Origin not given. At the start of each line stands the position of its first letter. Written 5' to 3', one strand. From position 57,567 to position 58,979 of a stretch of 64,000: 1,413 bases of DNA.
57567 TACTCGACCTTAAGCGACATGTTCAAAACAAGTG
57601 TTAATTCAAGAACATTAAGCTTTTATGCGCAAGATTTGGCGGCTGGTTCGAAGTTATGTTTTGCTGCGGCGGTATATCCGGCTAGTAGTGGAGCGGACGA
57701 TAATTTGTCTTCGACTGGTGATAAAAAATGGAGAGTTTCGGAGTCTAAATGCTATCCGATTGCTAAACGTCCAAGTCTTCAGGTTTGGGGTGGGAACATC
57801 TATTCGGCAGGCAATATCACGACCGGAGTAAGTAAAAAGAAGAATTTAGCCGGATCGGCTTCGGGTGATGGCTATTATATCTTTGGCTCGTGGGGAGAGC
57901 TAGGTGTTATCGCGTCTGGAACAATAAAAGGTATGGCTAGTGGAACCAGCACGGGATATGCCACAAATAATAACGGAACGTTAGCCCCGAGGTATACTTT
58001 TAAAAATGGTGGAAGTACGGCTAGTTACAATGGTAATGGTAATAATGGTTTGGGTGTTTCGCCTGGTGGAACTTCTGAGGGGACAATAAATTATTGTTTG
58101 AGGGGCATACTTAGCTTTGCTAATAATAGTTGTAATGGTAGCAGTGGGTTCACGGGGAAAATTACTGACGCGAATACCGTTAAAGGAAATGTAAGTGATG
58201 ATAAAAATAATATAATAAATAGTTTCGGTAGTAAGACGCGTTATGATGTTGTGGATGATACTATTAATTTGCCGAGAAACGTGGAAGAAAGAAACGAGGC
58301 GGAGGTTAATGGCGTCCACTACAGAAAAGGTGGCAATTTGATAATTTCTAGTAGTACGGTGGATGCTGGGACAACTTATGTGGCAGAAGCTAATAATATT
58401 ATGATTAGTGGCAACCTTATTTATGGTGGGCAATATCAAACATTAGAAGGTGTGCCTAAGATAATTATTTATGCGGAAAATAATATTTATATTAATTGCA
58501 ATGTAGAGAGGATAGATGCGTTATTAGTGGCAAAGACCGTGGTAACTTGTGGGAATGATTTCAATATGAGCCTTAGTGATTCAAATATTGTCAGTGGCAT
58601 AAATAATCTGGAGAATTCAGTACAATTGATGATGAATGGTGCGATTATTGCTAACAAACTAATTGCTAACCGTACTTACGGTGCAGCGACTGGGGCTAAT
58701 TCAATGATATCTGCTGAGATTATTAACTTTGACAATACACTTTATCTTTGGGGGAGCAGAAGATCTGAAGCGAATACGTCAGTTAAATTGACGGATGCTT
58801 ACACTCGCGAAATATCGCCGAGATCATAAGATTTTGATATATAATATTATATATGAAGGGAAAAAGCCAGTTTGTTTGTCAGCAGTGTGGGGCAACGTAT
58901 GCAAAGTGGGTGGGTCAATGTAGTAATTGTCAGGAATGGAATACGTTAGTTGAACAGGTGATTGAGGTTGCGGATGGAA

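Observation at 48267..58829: Mirror-image duplicated two-gene module: small Cys-motif membrane protein plus giant secreted protein, present twice and divergently transcribed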

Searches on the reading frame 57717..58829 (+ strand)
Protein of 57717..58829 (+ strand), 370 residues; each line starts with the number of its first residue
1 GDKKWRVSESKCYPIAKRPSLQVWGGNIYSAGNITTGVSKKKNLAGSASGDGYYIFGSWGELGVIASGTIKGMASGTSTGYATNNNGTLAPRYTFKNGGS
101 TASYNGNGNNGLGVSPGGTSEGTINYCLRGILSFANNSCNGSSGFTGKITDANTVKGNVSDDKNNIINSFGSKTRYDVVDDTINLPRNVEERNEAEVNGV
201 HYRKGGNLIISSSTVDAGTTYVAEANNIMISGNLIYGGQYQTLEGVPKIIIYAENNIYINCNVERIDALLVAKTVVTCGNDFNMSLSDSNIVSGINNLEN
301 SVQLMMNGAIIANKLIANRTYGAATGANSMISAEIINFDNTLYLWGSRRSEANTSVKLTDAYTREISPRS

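Call 39: find_related_loci(query=A6, collection=genome_contigs, flank=10000)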
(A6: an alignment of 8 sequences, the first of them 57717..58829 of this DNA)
Query A6 (370 aa) in genome_contigs; peptide patterns used: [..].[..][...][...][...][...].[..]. (x = any residue, [..] = any of these).
230 stretches matched a pattern; 202 encode a relative of the query (tblastn E <= 1e-3); the best 80 are kept; 78 distinct loci.
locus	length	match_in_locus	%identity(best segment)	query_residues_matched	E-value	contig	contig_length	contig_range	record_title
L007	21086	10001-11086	43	1-369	4e-78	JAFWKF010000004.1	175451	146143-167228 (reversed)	Candidatus Saccharibacteria bacterium isolate RGIG5815 Sheep_Ileum.Co__c619101, whole genome shotgun sequence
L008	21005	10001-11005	43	7-369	1e-74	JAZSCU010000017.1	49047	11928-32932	MAG: Candidatus Nanosyncoccus sp. isolate T1900044602_TS20190068.MAGScoT_cleanbin_000062 SGB_709_k141_1294132, whole gen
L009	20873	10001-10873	42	1-369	4e-72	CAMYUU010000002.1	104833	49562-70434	MAG TPA_asm: uncultured Candidatus Saccharibacteria bacterium isolate SRR10912539_bin.48_metaWRAP_v1.3_MAG genome assemb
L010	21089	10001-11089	43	1-369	2e-71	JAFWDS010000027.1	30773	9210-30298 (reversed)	Candidatus Saccharibacteria bacterium isolate RGIG5646 Sheep_Duodenum-3__c511822, whole genome shotgun sequence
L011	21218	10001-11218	38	1-369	8e-70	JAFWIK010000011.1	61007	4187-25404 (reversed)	Candidatus Saccharibacteria bacterium isolate RGIG5768 Sheep_Ileum-4__c70100, whole genome shotgun sequence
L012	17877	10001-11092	40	1-369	6e-69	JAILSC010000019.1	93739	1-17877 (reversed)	MAG: Candidatus Saccharibacteria bacterium isolate RUI400 k141_11533690_flag=1_multi=15.7733_len=93739, whole genome sho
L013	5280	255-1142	40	1-369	2e-66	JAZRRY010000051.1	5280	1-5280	MAG: Candidatus Nanosyncoccus sp. isolate T1900045349_YK20190039.MAGScoT_cleanbin_000067 SGB_6740_k141_2972253, whole ge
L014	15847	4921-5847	39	1-369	1e-66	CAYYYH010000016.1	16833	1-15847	MAG TPA_asm: uncultured Candidatus Saccharibacteria bacterium isolate SRP278969_co2_420 genome assembly, contig: NODE_35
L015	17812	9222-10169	41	12-370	5e-64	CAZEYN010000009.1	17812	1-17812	MAG TPA_asm: uncultured Candidatus Saccharibacteria bacterium isolate binchicken_co323_393 genome assembly, contig: NODE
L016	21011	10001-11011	41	1-369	4e-62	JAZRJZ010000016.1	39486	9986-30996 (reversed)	MAG: Candidatus Nanosyncoccus sp. isolate T1900045454_YK20190145.MAGScoT_cleanbin_000015 SGB_7183_k141_525218, whole gen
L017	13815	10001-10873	37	5-369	3e-60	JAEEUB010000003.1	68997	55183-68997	MAG: Candidatus Saccharibacteria bacterium isolate Tb.RUG.419 NODE_834_length_68997_cov_1.428009, whole genome shotgun s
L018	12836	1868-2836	40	3-346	9e-60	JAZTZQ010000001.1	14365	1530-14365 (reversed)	MAG: Candidatus Nanosyncoccus sp. isolate T1900045323_YK20190012.MAGScoT_cleanbin_000091 SGB_6398_k141_1153495, whole ge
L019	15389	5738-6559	37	11-369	2e-55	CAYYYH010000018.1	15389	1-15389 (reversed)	MAG TPA_asm: uncultured Candidatus Saccharibacteria bacterium isolate SRP278969_co2_420 genome assembly, contig: NODE_41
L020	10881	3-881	37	18-369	1e-55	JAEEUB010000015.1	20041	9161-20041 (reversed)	MAG: Candidatus Saccharibacteria bacterium isolate Tb.RUG.419 NODE_10304_length_20041_cov_1.468213, whole genome shotgun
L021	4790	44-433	54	230-369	4e-36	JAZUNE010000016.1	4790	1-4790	MAG: Candidatus Nanosyncoccus sp. isolate T1900044889_TS20190355.MAGScoT_cleanbin_000042 SGB_3244_k141_1399814, whole ge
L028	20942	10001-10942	30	2-369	1e-25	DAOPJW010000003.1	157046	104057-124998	MAG TPA_asm: Candidatus Saccharibacteria bacterium isolate AMR_MDS_3267 NODE_59_length_157046_cov_13.539974, whole genom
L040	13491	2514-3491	29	1-369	2e-22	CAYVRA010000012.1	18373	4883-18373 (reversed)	MAG TPA_asm: uncultured Candidatus Saccharimonas sp. isolate SRP272421_co2_799 genome assembly, contig: NODE_9032_length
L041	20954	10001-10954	28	6-369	2e-22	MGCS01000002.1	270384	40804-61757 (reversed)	MAG: Candidatus Saccharibacteria bacterium RIFCSPHIGHO2_12_FULL_44_22 rifcsphigho2_12_scaffold_126, whole genome shotgun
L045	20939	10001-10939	27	5-369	1e-21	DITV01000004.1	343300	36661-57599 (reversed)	MAG TPA_asm: Candidatus Saccharibacteria bacterium UBA6175 UBA6175_contig_547, whole genome shotgun sequence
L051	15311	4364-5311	26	6-369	3e-21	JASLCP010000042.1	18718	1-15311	MAG: Candidatus Saccharimonadales bacterium isolate SHSU_advanced.final.181 k67_11320341, whole genome shotgun sequence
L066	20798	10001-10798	29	55-369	2e-20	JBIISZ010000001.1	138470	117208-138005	MAG: Candidatus Saccharimonadales bacterium isolate ME2004-06-11_3300042997_group2_bin138 Rohwer_bin1547_scaffold_45_c1,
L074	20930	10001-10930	25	3-369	4e-17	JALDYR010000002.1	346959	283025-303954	MAG: Candidatus Saccharibacteria bacterium isolate MCT-ROC-43 NODE_3_length_346959_cov_59.317160, whole genome shotgun s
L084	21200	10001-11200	24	5-369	7e-16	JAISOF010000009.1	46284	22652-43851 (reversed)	MAG: Candidatus Nomurabacteria bacterium isolate Iy174_bin30 k119_2968703, whole genome shotgun sequence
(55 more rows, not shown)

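Call 59: predict_structure(alignment_id=A7)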
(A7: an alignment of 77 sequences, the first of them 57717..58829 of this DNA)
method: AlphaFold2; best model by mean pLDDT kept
length: 370 residues; sequences in the alignment: 77
mean_pLDDT: 78.0   pTM: 0.82
mean pLDDT of the five models: 78.0, 76.0, 75.2, 74.4, 74.0
residues with pLDDT >= 90: 113; 70-90: 147; 50-70: 75; < 50: 35
segments of 3 or more residues with pLDDT < 50: 1-4, 94-98, 100-108, 356-362, 364-370
pLDDT, mean of each block of 10 residues (from residue 1): 57 75 88 88 74 87 85 84 56 50 46 68 79 62 72 70 76 83 80 66 96 90 96 93 90 97 95 96 93 88 92 93 68 89 71 49 43
secondary structure, 60 per line:
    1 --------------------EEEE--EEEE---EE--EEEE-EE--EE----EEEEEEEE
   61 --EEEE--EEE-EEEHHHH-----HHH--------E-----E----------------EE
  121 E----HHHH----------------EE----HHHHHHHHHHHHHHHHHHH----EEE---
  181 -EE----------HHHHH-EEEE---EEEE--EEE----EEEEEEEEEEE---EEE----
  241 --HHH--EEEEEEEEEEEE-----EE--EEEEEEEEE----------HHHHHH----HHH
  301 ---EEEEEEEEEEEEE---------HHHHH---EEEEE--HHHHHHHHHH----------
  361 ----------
elements in order: E21-24 E27-30 E38-41 E53-60 E63-66 E69-71 E73-75 H76-79 E119-121 H126-129 H152-170 E175-177 H194-198 E200-203 E207-210 E213-215 E220-230 E234-236 E248-259 E269-277 H288-293 E304-316 H326-330 E334-338 H341-350

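Call 61: find_homologous_proteins(query=A8, max_evalue=0.00001)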
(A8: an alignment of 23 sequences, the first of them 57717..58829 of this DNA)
Query A8 (23 sequences) (370 aa, profile of the alignment): 22 proteins with E <= 0.00001 among 8000 candidates.
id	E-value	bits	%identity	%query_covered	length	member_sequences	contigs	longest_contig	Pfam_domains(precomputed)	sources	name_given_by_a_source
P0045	7.2e-95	336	37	99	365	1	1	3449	-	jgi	jgi:hypothetical protein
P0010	1.5e-90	322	41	100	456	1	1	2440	-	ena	-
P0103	9.9e-89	316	40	100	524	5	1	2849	-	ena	-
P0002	3.2e-86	308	44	99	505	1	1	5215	-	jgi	-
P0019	1.1e-85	306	40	100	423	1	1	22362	-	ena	-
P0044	7.0e-85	303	40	99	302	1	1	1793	-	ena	-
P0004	2.9e-84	301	40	100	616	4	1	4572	-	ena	-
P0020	8.1e-84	300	42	100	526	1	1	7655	-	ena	-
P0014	1.2e-82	296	44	97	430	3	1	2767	-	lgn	-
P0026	1.6e-82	296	38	100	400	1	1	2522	-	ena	-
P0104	5.2e-79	284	24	99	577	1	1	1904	-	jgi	jgi:hypothetical protein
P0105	2.7e-78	282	39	100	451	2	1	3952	-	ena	-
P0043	1.6e-75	273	40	100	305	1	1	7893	-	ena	-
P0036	7.0e-72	261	41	99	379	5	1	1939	-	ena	-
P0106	2.6e-69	252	37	94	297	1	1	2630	-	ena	-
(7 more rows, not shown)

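Call 62: fold_search(model_id=the predicted structure, library=pdb)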
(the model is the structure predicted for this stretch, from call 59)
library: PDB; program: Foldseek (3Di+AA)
matches with E <= 10: 64; with E <= 0.001: 0
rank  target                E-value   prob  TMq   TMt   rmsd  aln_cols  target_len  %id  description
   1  6qvi_A                5.1e-02  0.93  0.19  0.14   7.9       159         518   15  Crystal structure of competence-associated pilin ComZ from Thermus thermophilus (released 2019-05-29)
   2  6qvi_B                6.0e-02  0.98  0.24  0.18   8.5       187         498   13  Crystal structure of competence-associated pilin ComZ from Thermus thermophilus (released 2019-05-29)
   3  5kdk                  3.1e-01  0.09  0.09  0.14  15.2       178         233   10  Truncated hemolysin A from P. mirabilis at 2.0 Angstroms resolution crystallized in a high salt condition (released 2017-06-14)
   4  4w8t                  4.0e-01  0.08  0.09  0.14  15.3       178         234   11  Crystal structure of truncated hemolysin A Q125S from P. mirabilis at 1.5 Angstroms resolution (released 2015-10-07)
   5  4w8r                  4.7e-01  0.12  0.16  0.22  13.2       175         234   11  Crystal structure of hemolysin A Y134F from P. mirabilis at 1.5 Angstroms resolution (released 2015-10-07)
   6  3fy3                  6.0e-01  0.10  0.13  0.19  14.6       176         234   10  Crystal structure of truncated hemolysin A from P. mirabilis (released 2009-06-02)
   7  6qvi_C                6.7e-01  0.41  0.19  0.15   7.9       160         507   15  Crystal structure of competence-associated pilin ComZ from Thermus thermophilus (released 2019-05-29)
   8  5keh                  9.6e-01  0.05  0.11  0.15  15.2       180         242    7  Truncated hemolysin A from P. mirabilis at 2.0 Angstroms resolution crystallized in a high salt condition (released 2017-03-22)
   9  3uyv_A                1.1e+00  0.13  0.22  0.32  10.8       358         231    6  Crystal structure of a glycosylated ice-binding protein (LeIBP) from Arctic yeast (released 2012-02-29)
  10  4w8s                  1.4e+00  0.05  0.10  0.14  15.4       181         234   10  Crystal structure of truncated hemolysin A Q125S/Y134S from P. mirabilis at 1.5 Angstroms resolution (released 2015-10-07)
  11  3vn3_A                1.6e+00  0.08  0.21  0.32  14.3       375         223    9  Fungal antifreeze protein exerts hyperactivity by constructing an inequable beta-helix (released 2012-06-06)
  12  6pzl                  2.0e+00  0.04  0.10  0.14  15.3       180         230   10  P. mirabilis hemolysin A mutant - Q125A (released 2020-08-05)
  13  6pyk                  2.1e+00  0.04  0.11  0.16  16.1       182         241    8  P. mirabilis hemolysin A mutant - F80L (released 2020-08-05)
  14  3lye                  2.4e+00  0.02  0.10  0.11  12.1       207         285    9  Crystal structure of oxaloacetate acetylhydrolase (released 2010-06-16)
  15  4jtl_B                2.4e+00  0.02  0.10  0.12  16.3       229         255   10  Crystal structure of F139G mutant of 3-deoxy-D-manno-octulosonate 8-phosphate synthase (KDO8PS) from Neisseria meningi (released 2013-06-26)
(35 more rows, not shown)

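Call 70: search_protein_families(library=pfam, proteins=[L041:8657-10960:+, L051:3125-5317:+, L074:5974-8127:+, L074:8807-10936:+, L028:8597-10948:+, L045:9095-10945:+, L040:735-3497:+, L066:7688-10804:+, L084:6497-11206:+, L010:6554-11095:+], max_evalue=0.01)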
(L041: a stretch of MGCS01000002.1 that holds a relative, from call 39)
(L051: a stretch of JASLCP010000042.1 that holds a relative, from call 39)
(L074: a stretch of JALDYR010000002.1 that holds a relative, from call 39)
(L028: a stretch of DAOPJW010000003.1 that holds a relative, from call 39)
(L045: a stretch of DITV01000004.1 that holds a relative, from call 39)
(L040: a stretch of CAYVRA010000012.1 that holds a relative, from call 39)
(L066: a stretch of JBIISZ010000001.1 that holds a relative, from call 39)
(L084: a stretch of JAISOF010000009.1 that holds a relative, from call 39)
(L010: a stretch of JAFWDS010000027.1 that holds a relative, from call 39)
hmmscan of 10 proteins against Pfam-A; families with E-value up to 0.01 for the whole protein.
L041:8657-10960:+ (767 aa): 1 family
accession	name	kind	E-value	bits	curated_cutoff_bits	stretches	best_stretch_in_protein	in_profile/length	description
PF00092.34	VWA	-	0.0013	19.4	23.8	0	55-99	4-48/174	von Willebrand factor type A domain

L051:3125-5317:+ (730 aa): 0 families

L074:5974-8127:+ (717 aa): 1 family
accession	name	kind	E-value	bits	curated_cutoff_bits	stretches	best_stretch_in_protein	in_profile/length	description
PF00092.34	VWA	-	0.0037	17.9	23.8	0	51-97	4-50/174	von Willebrand factor type A domain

L074:8807-10936:+ (709 aa): 1 family
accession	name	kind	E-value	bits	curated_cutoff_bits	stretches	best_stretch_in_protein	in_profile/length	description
PF00092.34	VWA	-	0.00029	21.6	23.8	1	47-168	4-116/174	von Willebrand factor type A domain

L028:8597-10948:+ (783 aa): 0 families

L045:9095-10945:+ (616 aa): 0 families

L040:735-3497:+ (920 aa): 0 families

L066:7688-10804:+ (1038 aa): 0 families

L084:6497-11206:+ (1569 aa): 0 families

L010:6554-11095:+ (1513 aa): 2 families
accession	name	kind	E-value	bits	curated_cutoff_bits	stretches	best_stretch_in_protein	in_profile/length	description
PF09479.16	Flg_new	-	1.3e-13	51.2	27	2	423-485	6-65/65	Listeria-Bacteroides repeat domain (List_Bact_rpt)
PF18998.6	Flg_new_2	-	4.9e-10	39.7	23.6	1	425-489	9-72/73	Divergent InlB B-repeat domain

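Call 71: search_solved_structures(query=A8, max_evalue=10)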
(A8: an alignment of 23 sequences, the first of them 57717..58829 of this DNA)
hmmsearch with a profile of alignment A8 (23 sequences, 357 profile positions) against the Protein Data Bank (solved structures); distinct sequences matched with E-value up to 10: 0.

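Call 73: fold_search(model_id=the predicted structure, library=viral)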
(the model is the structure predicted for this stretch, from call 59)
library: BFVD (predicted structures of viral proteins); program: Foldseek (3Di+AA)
matches with E <= 10: 82; with E <= 0.001: 0
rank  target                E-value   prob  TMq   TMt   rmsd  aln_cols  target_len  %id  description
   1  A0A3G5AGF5            6.2e-01  0.02  0.10  0.07  25.3       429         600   11  Uncharacterized protein [Solumvirus sp.]
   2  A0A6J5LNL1            6.5e-01  0.12  0.16  0.07  13.2       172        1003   12  Uncharacterized protein [uncultured Caudovirales phage]
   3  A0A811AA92            8.0e-01  0.04  0.13  0.14  17.1       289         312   11  (no name in the UniProt tables at hand)
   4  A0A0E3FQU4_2          1.1e+00  0.01  0.10  0.06  31.7       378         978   14  Baseplate wedge initiator [Synechococcus phage ACG-2014f]
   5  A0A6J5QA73            1.2e+00  0.02  0.09  0.08  13.7       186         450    7  Glycine-rich domain-containing protein [uncultured Caudovirales phage]
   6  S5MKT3                1.3e+00  0.09  0.14  0.13  10.0       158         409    8  LEF-7 [Choristoneura rosaceana nucleopolyhedrovirus]
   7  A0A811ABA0            1.3e+00  0.07  0.18  0.21  21.6       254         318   13  (no name in the UniProt tables at hand)
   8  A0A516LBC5            1.6e+00  0.03  0.11  0.16  18.6       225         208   11  (no name in the UniProt tables at hand)
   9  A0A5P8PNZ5            2.2e+00  0.02  0.12  0.07  12.2       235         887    9  Tail fiber protein [Acinetobacter phage vB_AbaP_IME546]
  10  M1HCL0                2.4e+00  0.01  0.07  0.03  20.6       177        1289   11  (no name in the UniProt tables at hand)
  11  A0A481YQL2            2.5e+00  0.03  0.12  0.23  11.4       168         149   11  Uncharacterized protein [Iridovirus LCIVAC01]
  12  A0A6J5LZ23            2.6e+00  0.01  0.08  0.13  23.3       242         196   10  Uncharacterized protein [uncultured Caudovirales phage]
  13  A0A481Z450            3.0e+00  0.02  0.11  0.08  12.3       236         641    8  Uncharacterized protein [Mimivirus LCMiAC02]
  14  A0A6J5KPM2            3.2e+00  0.02  0.09  0.19  12.1       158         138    7  Uncharacterized protein [uncultured Caudovirales phage]
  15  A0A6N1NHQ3            3.2e+00  0.01  0.10  0.09  12.1       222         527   11  Putative ORFan [Tupanvirus deep ocean]
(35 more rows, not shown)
